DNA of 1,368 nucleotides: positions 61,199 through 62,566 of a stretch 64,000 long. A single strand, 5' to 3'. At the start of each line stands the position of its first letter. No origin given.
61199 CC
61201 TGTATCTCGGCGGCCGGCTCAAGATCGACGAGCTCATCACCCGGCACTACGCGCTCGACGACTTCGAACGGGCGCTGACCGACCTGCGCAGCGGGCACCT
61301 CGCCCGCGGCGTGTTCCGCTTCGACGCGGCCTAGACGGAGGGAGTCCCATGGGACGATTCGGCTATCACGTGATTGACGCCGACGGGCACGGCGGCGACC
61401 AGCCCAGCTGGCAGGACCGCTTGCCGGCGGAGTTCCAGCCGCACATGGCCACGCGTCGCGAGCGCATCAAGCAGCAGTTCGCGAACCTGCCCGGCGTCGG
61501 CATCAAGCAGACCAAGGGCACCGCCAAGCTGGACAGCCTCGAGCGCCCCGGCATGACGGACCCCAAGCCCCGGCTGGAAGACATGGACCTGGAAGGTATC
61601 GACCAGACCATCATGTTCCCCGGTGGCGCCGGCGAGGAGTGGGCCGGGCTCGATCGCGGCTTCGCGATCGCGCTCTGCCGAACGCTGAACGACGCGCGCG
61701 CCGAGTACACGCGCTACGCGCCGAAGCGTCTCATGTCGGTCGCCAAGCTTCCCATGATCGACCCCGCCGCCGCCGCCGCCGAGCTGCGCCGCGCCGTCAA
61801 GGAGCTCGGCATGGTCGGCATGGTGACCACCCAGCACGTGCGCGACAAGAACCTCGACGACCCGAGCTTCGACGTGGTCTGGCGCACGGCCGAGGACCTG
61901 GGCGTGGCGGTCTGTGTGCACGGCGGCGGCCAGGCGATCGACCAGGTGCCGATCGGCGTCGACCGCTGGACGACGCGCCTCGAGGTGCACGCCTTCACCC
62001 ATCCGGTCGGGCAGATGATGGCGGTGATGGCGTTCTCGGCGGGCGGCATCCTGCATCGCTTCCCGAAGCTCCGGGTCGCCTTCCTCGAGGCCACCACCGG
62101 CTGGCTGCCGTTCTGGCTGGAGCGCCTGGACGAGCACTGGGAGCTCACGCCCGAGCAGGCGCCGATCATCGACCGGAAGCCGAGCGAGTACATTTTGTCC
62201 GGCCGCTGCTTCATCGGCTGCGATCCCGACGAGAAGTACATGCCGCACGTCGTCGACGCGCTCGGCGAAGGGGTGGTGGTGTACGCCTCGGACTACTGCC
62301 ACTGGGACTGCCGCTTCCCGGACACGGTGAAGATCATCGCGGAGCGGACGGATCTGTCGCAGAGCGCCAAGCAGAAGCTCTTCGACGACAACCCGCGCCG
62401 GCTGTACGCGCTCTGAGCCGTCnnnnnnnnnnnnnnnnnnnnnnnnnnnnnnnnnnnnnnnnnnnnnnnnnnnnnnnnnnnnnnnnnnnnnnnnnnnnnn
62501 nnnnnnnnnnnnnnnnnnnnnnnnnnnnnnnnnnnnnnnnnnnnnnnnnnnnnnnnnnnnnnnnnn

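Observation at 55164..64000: TetR-governed oxidative/hydrolytic catabolic operon of unknown substrate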

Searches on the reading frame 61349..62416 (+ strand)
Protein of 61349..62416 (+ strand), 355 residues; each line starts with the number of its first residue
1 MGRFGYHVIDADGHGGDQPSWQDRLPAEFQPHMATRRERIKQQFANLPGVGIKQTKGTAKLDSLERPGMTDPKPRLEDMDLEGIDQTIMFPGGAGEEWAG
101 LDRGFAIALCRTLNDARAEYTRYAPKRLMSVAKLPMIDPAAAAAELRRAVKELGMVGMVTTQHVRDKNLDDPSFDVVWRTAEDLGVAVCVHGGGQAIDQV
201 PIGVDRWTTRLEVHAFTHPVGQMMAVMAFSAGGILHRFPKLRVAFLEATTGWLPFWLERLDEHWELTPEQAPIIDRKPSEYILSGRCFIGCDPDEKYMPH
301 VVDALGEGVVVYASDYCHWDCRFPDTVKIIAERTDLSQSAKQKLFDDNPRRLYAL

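Call 8: search_protein_families(library=pfam, proteins=[window:61349-62416:+])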
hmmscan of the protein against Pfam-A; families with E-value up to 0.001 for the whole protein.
window:61349-62416:+ (355 aa): 1 family
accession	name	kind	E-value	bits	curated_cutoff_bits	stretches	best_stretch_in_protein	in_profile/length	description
PF04909.20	Amidohydro_2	-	2.1e-31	110.2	26.4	1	49-354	11-288/289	Amidohydrolase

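Call 9: search_protein_families(library=ncbifam, proteins=[window:61349-62416:+])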
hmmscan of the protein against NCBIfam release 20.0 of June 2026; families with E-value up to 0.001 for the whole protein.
window:61349-62416:+ (355 aa): 0 families

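Call 13: search_solved_structures(query=window:61349-62416:+, max_evalue=0.001)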
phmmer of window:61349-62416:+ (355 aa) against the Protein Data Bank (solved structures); distinct sequences matched with E-value up to 0.001: 37.
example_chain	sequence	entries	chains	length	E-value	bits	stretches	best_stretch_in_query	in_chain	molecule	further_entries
8sm7_A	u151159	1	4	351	6.2e-20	74.6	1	37-355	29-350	Amidohydrolase 2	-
8sm9_F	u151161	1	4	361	3.8e-19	72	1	105-354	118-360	Amidohydrolase 2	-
6omp_A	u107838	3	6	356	5e-19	71.6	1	21-332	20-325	PtmU3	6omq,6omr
4icm_A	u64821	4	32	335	7e-19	71.1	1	69-319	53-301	5-carboxyvanillate decarboxylase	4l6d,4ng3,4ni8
6m1w_B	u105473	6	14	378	5.5e-18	68.2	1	89-327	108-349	Amidohydrolase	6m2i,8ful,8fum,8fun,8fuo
4ign_A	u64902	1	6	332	1.7e-17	66.6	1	60-345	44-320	2-amino-3-carboxymuconate-6-semialdehyde decarboxylase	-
4igm_A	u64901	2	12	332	2.4e-17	66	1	60-345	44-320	2-amino-3-carboxymuconate-6-semialdehyde decarboxylase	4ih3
4ofc_A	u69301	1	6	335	2.5e-17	66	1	60-345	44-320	2-amino-3-carboxymuconate-6-semialdehyde decarboxylase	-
2wm1_A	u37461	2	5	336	2.5e-17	66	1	60-345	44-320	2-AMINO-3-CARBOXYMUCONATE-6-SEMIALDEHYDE DECARBOXYLASE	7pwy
3nur_A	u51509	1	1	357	8.7e-17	64.2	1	75-348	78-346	Amidohydrolase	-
8yt2_A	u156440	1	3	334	2.7e-15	59.3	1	68-352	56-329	2-amino-3-carboxymuconate 6-semialdehyde decarboxylase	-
4epk_A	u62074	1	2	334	3.4e-15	59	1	68-352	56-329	2-amino-3-carboxymuconate 6-semialdehyde decarboxylase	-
2hbv_A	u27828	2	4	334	3.5e-15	58.9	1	68-352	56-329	2-amino-3-carboxymuconate 6-semialdehyde decarboxylase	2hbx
4ifk_B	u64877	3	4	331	3.8e-15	58.8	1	69-352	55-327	2-amino-3-carboxymuconate 6-semialdehyde decarboxylase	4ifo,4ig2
6mgs_A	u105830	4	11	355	4e-15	58.8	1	68-352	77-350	2-amino-3-carboxymuconate 6-semialdehyde decarboxylase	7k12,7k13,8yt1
8sm6_A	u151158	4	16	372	4.4e-15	58.6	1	45-328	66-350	Amidohydrolase family protein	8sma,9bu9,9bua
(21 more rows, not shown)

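Call 27: search_solved_structures(query=window:61349-62416:+, max_evalue=1e-17, show_alignments=5)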
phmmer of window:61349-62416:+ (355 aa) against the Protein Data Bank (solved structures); distinct sequences matched with E-value up to 1e-17: 5.
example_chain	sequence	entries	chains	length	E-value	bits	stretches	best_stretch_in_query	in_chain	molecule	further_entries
8sm7_A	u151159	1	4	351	6.2e-20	74.6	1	37-355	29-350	Amidohydrolase 2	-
8sm9_F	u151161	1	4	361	3.8e-19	72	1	105-354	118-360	Amidohydrolase 2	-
6omp_A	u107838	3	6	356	5e-19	71.6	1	21-332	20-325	PtmU3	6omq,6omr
4icm_A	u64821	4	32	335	7e-19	71.1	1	69-319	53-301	5-carboxyvanillate decarboxylase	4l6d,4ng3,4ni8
6m1w_B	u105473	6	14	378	5.5e-18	68.2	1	89-327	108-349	Amidohydrolase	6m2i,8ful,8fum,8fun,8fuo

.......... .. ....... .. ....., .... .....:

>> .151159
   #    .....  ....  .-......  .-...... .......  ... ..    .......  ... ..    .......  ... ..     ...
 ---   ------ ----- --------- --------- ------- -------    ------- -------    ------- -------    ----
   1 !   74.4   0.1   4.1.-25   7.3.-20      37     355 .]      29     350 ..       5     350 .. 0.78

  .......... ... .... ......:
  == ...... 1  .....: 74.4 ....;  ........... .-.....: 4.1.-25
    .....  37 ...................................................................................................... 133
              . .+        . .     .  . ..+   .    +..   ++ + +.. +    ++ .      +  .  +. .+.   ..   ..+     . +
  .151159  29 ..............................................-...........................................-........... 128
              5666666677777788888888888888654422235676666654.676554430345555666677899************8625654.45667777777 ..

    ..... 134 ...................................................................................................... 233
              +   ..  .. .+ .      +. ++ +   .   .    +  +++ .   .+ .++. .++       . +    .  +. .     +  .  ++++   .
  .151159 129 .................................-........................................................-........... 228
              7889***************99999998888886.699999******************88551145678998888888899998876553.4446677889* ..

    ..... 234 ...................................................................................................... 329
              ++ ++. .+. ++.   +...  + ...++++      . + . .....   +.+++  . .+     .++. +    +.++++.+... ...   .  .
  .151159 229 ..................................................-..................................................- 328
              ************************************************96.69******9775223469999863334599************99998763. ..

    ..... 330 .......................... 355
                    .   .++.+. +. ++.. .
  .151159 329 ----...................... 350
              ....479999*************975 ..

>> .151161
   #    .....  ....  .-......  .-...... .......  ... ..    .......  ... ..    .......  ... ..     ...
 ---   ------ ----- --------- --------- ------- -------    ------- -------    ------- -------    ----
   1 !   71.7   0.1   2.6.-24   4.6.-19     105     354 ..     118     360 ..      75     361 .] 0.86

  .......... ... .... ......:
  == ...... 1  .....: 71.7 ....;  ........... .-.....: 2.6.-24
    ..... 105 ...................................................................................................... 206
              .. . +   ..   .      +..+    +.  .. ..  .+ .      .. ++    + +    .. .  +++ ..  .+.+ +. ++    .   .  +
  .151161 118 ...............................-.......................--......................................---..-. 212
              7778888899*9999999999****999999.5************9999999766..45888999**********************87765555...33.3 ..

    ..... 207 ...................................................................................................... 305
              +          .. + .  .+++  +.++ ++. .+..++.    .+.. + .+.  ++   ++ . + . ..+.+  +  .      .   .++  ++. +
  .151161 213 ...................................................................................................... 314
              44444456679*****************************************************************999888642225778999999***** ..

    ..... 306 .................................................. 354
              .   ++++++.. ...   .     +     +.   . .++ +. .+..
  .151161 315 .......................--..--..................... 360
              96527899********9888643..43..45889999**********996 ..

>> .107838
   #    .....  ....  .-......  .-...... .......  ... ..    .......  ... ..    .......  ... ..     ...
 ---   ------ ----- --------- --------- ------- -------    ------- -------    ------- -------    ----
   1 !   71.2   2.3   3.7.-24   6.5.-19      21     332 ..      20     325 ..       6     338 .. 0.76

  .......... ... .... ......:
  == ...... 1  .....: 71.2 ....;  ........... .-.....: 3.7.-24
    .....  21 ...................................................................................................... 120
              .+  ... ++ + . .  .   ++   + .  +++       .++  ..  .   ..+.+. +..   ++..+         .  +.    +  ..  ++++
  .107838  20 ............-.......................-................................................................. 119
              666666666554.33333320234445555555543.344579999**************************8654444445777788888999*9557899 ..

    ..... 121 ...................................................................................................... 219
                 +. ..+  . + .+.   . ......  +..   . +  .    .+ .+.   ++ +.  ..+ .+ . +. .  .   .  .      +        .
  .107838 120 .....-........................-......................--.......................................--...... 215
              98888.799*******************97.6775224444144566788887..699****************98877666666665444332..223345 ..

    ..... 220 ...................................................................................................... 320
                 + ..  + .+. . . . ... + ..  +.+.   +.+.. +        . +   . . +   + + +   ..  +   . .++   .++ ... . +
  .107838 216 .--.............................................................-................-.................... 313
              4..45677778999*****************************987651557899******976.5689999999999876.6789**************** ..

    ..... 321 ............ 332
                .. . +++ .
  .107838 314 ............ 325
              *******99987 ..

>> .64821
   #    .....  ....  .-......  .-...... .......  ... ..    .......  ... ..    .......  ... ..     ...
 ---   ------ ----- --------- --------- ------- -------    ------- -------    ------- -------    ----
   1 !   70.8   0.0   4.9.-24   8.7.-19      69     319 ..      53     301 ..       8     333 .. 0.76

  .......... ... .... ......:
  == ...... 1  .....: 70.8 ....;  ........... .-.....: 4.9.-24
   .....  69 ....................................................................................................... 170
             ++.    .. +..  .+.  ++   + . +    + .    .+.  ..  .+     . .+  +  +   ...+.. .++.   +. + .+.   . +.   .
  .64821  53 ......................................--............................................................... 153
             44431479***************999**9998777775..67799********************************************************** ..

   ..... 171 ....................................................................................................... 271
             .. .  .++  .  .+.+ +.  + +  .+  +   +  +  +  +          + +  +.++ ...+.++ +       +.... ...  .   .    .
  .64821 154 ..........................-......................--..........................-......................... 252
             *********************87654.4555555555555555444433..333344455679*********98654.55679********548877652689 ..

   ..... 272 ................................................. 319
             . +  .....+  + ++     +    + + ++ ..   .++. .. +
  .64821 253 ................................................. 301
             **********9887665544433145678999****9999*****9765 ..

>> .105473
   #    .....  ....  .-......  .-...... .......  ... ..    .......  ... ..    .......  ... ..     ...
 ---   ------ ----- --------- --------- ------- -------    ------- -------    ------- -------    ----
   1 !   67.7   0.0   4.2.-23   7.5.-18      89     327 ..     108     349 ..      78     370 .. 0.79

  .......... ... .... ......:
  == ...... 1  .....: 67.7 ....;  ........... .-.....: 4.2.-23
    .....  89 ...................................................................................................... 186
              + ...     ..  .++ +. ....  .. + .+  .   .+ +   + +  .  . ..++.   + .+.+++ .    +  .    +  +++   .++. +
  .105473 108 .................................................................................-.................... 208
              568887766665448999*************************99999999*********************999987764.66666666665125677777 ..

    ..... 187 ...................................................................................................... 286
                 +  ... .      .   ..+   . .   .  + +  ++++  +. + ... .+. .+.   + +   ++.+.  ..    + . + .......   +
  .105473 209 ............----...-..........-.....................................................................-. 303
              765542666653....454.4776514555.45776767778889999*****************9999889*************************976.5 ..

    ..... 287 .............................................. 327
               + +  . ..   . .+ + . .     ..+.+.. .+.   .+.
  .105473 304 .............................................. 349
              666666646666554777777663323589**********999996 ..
